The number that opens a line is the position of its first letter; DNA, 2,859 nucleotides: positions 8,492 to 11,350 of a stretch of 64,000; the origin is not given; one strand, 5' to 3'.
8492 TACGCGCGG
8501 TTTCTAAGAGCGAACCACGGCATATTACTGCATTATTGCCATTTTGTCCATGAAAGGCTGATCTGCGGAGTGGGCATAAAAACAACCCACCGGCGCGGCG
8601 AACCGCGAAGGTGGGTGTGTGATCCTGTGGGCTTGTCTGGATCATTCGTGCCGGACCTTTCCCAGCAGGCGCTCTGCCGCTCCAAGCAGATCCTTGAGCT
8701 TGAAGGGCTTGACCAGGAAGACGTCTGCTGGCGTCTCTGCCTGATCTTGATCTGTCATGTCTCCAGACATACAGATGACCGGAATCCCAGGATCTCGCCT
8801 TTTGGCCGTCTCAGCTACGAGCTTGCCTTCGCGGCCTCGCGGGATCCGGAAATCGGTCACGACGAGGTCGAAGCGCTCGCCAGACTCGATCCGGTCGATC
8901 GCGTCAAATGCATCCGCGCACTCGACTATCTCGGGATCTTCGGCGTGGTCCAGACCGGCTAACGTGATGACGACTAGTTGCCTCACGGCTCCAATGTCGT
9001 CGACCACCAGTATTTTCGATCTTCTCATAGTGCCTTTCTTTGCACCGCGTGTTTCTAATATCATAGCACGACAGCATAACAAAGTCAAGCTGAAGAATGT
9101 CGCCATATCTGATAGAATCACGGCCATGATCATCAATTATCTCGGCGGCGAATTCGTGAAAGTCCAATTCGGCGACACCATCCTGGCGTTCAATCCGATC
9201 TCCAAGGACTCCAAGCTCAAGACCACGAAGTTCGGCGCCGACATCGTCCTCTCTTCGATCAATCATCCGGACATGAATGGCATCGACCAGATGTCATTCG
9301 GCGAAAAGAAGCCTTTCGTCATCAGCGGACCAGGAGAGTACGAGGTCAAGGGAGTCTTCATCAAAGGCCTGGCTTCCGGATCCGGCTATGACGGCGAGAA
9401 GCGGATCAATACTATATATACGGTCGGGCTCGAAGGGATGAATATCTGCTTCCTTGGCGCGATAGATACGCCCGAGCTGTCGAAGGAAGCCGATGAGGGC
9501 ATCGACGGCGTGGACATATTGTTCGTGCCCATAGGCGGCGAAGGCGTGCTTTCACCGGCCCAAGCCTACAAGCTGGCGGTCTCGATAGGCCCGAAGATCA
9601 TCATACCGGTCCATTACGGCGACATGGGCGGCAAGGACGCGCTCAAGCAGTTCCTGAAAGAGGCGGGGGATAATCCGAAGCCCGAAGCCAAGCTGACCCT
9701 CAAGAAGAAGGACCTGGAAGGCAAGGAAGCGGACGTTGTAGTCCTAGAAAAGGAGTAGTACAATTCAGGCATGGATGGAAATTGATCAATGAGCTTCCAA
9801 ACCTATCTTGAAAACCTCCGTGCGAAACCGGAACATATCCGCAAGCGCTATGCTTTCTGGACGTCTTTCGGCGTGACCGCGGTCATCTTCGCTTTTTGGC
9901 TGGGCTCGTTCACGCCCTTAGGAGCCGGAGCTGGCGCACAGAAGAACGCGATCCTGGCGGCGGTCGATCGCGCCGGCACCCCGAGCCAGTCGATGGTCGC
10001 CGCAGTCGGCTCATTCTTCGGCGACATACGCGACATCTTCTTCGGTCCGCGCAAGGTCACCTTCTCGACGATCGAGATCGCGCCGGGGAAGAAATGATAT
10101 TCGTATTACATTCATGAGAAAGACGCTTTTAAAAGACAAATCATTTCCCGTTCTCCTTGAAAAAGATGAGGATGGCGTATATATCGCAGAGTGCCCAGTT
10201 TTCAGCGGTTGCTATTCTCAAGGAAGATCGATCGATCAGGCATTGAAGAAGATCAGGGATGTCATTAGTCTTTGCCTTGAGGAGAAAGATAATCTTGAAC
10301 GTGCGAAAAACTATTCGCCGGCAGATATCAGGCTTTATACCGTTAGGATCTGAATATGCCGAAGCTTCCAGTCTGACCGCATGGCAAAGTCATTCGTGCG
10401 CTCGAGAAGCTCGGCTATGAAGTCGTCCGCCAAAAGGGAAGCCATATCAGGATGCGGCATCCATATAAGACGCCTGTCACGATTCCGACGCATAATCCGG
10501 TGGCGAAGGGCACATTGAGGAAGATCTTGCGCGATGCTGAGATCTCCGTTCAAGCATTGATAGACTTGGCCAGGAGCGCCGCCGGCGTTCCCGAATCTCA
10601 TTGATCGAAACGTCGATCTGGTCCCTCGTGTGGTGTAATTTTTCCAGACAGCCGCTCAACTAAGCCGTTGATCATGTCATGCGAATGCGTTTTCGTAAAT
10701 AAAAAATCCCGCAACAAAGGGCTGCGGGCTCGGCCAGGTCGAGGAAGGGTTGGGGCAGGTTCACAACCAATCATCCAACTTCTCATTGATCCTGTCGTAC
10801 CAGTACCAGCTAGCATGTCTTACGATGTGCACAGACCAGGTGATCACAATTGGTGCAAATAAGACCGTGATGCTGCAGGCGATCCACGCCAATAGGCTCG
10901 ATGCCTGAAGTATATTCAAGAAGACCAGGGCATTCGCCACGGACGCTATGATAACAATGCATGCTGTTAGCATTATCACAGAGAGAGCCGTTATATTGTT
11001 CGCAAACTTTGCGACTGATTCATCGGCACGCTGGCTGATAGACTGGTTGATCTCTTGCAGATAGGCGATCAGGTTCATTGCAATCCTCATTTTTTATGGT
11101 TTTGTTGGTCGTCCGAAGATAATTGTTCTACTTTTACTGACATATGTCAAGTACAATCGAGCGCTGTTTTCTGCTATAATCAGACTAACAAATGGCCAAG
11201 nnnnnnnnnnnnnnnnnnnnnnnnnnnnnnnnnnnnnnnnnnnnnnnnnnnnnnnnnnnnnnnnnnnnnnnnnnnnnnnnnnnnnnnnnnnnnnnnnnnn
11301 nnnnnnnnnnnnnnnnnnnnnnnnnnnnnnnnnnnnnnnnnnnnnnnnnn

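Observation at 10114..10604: hicB-hicA module in which the HicA toxin carries an in-frame TGA at codon 7 (toxin knocked out, antitoxin intact)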

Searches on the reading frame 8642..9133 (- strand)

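Call 62: search_protein_families(library=pfam, proteins=[window:8642-9133:-], max_evalue=0.01)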
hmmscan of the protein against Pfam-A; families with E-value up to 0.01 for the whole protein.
window:8642-9133:- (163 aa): 1 family
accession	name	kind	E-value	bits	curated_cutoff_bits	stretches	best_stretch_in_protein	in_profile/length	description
PF00072.30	Response_reg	-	3.5e-12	46.9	30.2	1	41-152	1-109/111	Response regulator receiver domain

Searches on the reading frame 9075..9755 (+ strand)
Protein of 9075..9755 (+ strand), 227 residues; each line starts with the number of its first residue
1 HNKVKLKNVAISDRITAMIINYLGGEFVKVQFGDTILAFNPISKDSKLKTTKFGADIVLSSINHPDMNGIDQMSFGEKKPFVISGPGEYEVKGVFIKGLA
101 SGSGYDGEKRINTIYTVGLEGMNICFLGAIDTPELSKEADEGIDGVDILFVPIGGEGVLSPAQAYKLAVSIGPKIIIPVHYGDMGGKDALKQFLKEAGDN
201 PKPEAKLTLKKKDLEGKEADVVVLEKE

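Call 62: search_protein_families(library=pfam, proteins=[window:9075-9755:+], max_evalue=0.01)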
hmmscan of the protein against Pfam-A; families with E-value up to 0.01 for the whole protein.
window:9075-9755:+ (227 aa): 2 families
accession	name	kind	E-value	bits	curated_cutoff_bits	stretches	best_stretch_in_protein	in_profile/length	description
PF13483.12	Lactamase_B_3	-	5.6e-21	75.6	24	1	20-180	2-160/160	Beta-lactamase superfamily domain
PF12706.13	Lactamase_B_2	-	0.00017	21.7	27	1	109-181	122-200/200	Beta-lactamase superfamily domain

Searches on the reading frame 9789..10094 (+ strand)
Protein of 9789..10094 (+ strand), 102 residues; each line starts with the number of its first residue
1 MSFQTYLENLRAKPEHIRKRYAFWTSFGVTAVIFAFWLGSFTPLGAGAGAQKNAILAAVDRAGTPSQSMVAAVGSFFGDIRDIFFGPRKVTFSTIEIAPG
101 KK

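Call 45: find_encoding_contigs(protein=window:9789-10094:+, flank=4000, max_places=10)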
Protein window:9789-10094:+ (102 aa): 5 contigs read that carry it; 5 places shown.
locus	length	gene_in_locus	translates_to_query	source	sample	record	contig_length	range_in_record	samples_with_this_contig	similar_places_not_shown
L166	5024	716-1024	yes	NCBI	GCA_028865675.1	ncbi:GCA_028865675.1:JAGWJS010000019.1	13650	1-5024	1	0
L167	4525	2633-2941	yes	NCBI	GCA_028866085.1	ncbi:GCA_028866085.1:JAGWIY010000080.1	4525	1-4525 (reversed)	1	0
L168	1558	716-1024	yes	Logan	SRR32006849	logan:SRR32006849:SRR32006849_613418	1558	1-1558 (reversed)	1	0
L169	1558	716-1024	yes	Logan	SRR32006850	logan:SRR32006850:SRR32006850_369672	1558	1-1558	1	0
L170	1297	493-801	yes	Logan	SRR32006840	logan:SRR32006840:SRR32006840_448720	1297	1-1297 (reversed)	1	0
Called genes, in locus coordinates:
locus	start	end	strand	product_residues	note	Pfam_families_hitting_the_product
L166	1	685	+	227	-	PF13483:Lactamase_B_3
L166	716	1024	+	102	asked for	-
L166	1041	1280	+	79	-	PF15919:HicB_lk_antitox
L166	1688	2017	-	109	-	-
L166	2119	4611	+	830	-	PF00521:DNA_topoisoIV, PF03989:DNA_gyraseA_C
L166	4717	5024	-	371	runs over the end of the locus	-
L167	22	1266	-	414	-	PF23459:S1_RRP5 (faint), PF00575:S1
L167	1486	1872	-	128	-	PF00072:Response_reg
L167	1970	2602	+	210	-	PF13483:Lactamase_B_3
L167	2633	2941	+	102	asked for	-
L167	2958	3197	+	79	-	PF15919:HicB_lk_antitox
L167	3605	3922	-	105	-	-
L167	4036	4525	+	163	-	PF00521:DNA_topoisoIV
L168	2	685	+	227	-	?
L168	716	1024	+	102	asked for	-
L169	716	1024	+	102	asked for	-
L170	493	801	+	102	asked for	-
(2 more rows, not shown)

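Call 62: search_protein_families(library=pfam, proteins=[window:9789-10094:+], max_evalue=0.01)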
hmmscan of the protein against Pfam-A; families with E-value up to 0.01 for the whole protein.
window:9789-10094:+ (102 aa): 0 families

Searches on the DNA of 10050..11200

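Call 25: search_rna_families(source=window, start=10050, end=11200, threshold=evalue, max_evalue=5)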
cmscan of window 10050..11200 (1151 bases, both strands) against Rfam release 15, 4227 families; matches with E-value up to 5: 2.
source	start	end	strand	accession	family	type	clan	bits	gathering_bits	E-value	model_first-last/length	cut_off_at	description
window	10078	10166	+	RF01211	SNORD124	Gene; snRNA; snoRNA; CD-box;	-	19.2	40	2.1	1-104/104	no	Small nucleolar RNA SNORD124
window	10699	10745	-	RF02837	anti-hemB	Gene; sRNA;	-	16.1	49.5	0.76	1-81/81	no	Burkholderia RNA 7 (anti-hemB)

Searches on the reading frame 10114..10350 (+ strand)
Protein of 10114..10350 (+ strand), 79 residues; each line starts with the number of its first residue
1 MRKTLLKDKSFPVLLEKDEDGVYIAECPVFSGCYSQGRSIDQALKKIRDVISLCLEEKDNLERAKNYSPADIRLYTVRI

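Call 5: search_protein_families(library=pfam, proteins=[window:10114-10350:+], max_evalue=0.01)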
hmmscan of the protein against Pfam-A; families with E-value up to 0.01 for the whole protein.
seq(79 aa): 2 families
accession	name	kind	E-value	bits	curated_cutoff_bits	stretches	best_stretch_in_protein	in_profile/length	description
PF15919.11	HicB_lk_antitox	-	4e-08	33.9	27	1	11-60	1-50/123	HicB_like antitoxin of bacterial toxin-antitoxin system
PF21748.3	UPF0150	-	0.003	17.9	27.3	1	18-52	15-50/64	UPF0150-like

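Call 9: find_encoding_contigs(protein=window:10114-10350:+, flank=5000, max_places=10)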
Protein seq(79 aa) (79 aa): 1 contig read that carries it; 1 place shown.
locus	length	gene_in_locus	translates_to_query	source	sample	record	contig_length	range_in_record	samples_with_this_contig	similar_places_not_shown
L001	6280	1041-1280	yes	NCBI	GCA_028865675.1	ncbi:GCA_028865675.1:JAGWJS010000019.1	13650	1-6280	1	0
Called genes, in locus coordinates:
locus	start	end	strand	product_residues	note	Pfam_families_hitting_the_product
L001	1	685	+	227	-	PF13483:Lactamase_B_3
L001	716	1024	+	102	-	-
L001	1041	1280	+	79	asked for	PF15919:HicB_lk_antitox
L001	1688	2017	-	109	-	-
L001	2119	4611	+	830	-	PF00521:DNA_topoisoIV, PF03989:DNA_gyraseA_C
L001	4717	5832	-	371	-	-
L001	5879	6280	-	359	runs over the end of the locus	-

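Call 28: search_solved_structures(query=window:10114-10350:+, max_evalue=0.1, show_alignments=2)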
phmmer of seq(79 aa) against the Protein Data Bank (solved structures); distinct sequences matched with E-value up to 0.1: 3.
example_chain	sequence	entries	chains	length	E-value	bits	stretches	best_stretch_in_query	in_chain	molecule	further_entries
2yzt_A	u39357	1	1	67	9.9e-05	25.9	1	10-58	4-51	Putative uncharacterized protein TTHA1756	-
6g1c_V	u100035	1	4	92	0.00052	23.6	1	10-52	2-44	Antitoxin HicB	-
6g1n_A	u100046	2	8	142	0.0011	22.6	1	10-52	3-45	antitoxin HicB | HicB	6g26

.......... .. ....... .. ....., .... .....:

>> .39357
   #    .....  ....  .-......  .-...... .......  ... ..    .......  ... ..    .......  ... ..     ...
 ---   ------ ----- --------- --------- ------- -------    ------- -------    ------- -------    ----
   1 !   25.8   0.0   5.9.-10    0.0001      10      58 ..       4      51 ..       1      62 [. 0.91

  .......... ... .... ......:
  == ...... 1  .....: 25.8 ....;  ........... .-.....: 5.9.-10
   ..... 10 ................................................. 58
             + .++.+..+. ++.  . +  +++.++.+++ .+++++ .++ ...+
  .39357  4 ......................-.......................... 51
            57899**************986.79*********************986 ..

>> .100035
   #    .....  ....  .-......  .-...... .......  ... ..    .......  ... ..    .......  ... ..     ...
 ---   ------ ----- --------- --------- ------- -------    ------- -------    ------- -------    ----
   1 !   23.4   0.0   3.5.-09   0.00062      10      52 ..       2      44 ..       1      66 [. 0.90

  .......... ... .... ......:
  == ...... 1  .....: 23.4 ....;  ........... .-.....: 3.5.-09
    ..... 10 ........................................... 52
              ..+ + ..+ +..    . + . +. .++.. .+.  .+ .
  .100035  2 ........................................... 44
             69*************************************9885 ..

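Call 54: find_homologous_proteins(query=window:10114-10350:+, max_evalue=0.00001)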
Query seq(79 aa) (79 aa): 90 proteins with E <= 0.00001 among 90 candidates.
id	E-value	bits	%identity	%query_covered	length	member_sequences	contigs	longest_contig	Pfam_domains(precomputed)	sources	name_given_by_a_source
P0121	8.2e-45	167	100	100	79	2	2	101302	PF15919.12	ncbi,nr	ncbi:MAG: type II toxin-antitoxin system HicB family antitoxin [Patescibacteria group bacterium]|nr:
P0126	6.0e-31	123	71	100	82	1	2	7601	PF15919.12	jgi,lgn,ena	jgi:predicted RNase H-like HicB family nuclease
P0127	3.3e-30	121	72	94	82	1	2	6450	PF15919.12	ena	-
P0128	2.4e-29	118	65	100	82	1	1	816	PF15919.12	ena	-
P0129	2.7e-29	118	69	100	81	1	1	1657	PF15919.12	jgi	jgi:predicted RNase H-like HicB family nuclease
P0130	4.7e-29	117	68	100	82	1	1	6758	PF15919.12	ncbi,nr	ncbi:MAG: type II toxin-antitoxin system HicB family antitoxin [Candidatus Taylorbacteria bacterium]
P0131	5.8e-29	117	67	100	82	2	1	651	PF15919.12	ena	-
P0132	2.5e-28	115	68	100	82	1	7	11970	PF15919.12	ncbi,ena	-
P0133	6.3e-28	114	67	100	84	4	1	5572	PF15919.12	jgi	jgi:predicted RNase H-like HicB family nuclease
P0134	8.7e-28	113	70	94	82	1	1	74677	PF15919.12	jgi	jgi:predicted RNase H-like HicB family nuclease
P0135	1.1e-27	113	65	100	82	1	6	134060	PF15919.12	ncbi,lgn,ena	ncbi:MAG: type II toxin-antitoxin system HicB family antitoxin [Patescibacteria group bacterium]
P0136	3.0e-27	112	68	94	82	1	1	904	PF15919.12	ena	-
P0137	3.0e-27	112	66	100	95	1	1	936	PF15919.12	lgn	-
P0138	6.2e-27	111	66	100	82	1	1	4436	PF15919.12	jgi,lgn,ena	-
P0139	1.0e-26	110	70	90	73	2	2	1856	PF15919.12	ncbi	-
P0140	1.2e-26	110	69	94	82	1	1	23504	PF15919.12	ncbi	-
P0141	2.3e-26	109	64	95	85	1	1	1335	PF15919.12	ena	-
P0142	2.4e-26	109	63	100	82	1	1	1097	PF15919.12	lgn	-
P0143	2.5e-26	109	63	100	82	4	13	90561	PF15919.12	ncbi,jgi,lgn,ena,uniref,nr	ncbi:MAG: hypothetical protein A3A96_00925 [Candidatus Zambryskibacteria bacterium RIFCSPLOWO2_01_FU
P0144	1.8e-25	106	63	90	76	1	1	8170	PF15919.12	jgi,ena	-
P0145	1.8e-25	106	60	97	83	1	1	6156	PF15919.12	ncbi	-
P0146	3.1e-25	105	63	86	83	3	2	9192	PF15919.12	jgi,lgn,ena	-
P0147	4.3e-25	105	58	92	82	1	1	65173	PF15919.12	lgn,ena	-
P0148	5.3e-25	105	62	100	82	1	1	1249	PF15919.12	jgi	jgi:predicted RNase H-like HicB family nuclease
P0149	1.6e-24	103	68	87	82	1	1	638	PF15919.12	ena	-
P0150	4.2e-24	102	62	90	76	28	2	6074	PF15919.12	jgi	jgi:predicted RNase H-like HicB family nuclease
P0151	1.1e-23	100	71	82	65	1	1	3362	PF15919.12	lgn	-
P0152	1.5e-23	100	59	90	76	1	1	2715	PF15919.12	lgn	-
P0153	2.0e-23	100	59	90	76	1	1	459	PF15919.12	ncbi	-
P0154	2.2e-23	99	63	85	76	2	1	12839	PF15919.12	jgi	jgi:predicted RNase H-like HicB family nuclease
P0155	2.3e-23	99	60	86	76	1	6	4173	PF15919.12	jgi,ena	-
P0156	2.4e-23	99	61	90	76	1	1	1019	PF15919.12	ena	-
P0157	2.6e-23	99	59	92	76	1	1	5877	PF15919.12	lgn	-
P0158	4.1e-23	99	58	90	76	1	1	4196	PF15919.12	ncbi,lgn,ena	-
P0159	4.9e-23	98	64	84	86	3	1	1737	PF15919.12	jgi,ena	jgi:predicted RNase H-like HicB family nuclease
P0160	5.3e-23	98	61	87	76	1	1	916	PF15919.12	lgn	-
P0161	5.8e-23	98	65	82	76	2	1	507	PF15919.12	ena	-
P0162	8.5e-23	98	59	90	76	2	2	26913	PF15919.12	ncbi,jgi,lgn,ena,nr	ncbi:MAG TPA: type II toxin-antitoxin system HicB family antitoxin [Sedimentisphaerales bacterium]|n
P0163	9.3e-23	97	62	86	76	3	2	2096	PF15919.12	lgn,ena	-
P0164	1.3e-22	97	62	90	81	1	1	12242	PF15919.12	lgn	-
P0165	1.3e-22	97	62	87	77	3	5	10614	PF15919.12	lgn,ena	-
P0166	1.3e-22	97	59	86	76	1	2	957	PF15919.12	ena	-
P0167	1.7e-22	97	59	90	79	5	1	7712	PF15919.12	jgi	-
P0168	2.3e-22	96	66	85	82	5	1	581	PF15919.12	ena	-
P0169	2.5e-22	96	61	90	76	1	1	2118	PF15919.12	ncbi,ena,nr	ncbi:MAG: type II toxin-antitoxin system HicB family antitoxin [Spirochaetales bacterium]|nr:type II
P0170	2.6e-22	96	58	90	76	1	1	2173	PF15919.12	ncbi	-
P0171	4.1e-22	95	55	94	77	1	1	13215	PF15919.12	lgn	-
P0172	4.3e-22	95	56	86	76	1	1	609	PF15919.12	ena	-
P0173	4.9e-22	95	59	86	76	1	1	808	PF15919.12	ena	-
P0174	6.6e-22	95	55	94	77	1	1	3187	PF15919.12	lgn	-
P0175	7.8e-22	95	56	97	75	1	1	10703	PF15919.12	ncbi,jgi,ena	ncbi:MAG: type II toxin-antitoxin system HicB family antitoxin [bacterium]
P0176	7.8e-22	95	59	87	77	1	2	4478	PF15919.12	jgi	jgi:predicted RNase H-like HicB family nuclease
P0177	1.2e-21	94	59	87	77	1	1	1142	PF15919.12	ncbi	-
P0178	1.4e-21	94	58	90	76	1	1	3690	PF15919.12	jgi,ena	-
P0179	1.5e-21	94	61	84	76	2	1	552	PF15919.12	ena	-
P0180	1.5e-21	94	55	97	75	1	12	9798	PF15919.12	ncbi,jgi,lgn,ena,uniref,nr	ncbi:hypothetical protein COT42_03995 [Candidatus Saganbacteria bacterium CG08_land_8_20_14_0_20_45_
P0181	2.3e-21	93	55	90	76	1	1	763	PF15919.12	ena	-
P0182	3.3e-21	93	55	90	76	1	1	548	PF15919.12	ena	-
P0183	3.3e-21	93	55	85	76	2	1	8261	PF15919.12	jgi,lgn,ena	-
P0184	3.3e-21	93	51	100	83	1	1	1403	PF15919.12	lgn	-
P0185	3.5e-21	92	56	90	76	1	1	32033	PF15919.12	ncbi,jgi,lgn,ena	ncbi:MAG: type II toxin-antitoxin system HicB family antitoxin [Sedimentisphaerales bacterium]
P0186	4.5e-21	92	66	81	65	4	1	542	PF15919.12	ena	-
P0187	6.4e-21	92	56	97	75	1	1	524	PF15919.12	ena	-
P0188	7.0e-21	92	57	85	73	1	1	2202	PF15919.12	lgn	-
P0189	8.8e-21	91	58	90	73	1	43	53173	PF15919.12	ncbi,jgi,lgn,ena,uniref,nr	ncbi:MAG: hypothetical protein UW86_C0020G0006 [Microgenomates group bacterium GW2011_GWA1_Microgeno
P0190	9.0e-21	91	54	87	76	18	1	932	PF15919.12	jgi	jgi:predicted RNase H-like HicB family nuclease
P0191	9.1e-21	91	52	97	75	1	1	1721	PF15919.12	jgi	jgi:predicted RNase H-like HicB family nuclease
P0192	1.5e-20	90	52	92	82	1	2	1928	PF15919.12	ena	-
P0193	1.8e-20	90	52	90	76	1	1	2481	PF15919.12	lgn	-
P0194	2.3e-20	90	55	90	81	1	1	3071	PF15919.12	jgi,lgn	jgi:predicted RNase H-like HicB family nuclease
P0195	2.6e-20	90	51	99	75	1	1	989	PF15919.12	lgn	-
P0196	2.7e-20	90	50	99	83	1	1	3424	PF15919.12,PF21748.4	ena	-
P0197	4.6e-20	89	54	91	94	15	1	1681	PF15919.12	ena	-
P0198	6.1e-20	89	61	85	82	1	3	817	PF15919.12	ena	-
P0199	6.5e-20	88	58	85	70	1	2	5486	PF15919.12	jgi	jgi:predicted RNase H-like HicB family nuclease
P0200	9.5e-20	88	51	96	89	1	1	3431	PF15919.12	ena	-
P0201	1.3e-19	87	61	77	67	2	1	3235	PF15919.12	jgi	-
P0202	1.8e-19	87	54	89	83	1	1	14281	PF15919.12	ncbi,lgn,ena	-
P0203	2.0e-19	87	54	89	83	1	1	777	PF15919.12,PF21748.4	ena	-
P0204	2.1e-19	87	61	77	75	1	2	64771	PF15919.12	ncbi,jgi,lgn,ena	-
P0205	2.5e-19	87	71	70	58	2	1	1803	PF15919.12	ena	-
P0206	3.5e-19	86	63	78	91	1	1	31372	PF15919.12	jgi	jgi:predicted RNase H-like HicB family nuclease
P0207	7.2e-19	85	65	78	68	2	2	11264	PF15919.12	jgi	jgi:predicted RNase H-like HicB family nuclease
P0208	3.7e-18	83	48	92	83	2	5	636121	PF15919.12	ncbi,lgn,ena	-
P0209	5.9e-18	82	59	87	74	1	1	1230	PF15919.12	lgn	-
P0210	8.6e-18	82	54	89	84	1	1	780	PF15919.12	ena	-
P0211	1.0e-17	81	65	68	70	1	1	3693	PF15919.12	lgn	-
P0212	3.6e-16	77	68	63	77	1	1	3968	PF15919.12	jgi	-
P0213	7.0e-16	76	69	65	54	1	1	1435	PF15919.12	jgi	jgi:predicted RNase H-like HicB family nuclease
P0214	2.0e-15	74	63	65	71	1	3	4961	PF15919.12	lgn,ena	-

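Call 63: search_protein_families(library=ncbifam, proteins=[window:10114-10350:+], max_evalue=0.01)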
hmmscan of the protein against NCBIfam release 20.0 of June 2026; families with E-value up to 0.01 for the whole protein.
seq(79 aa): 0 families
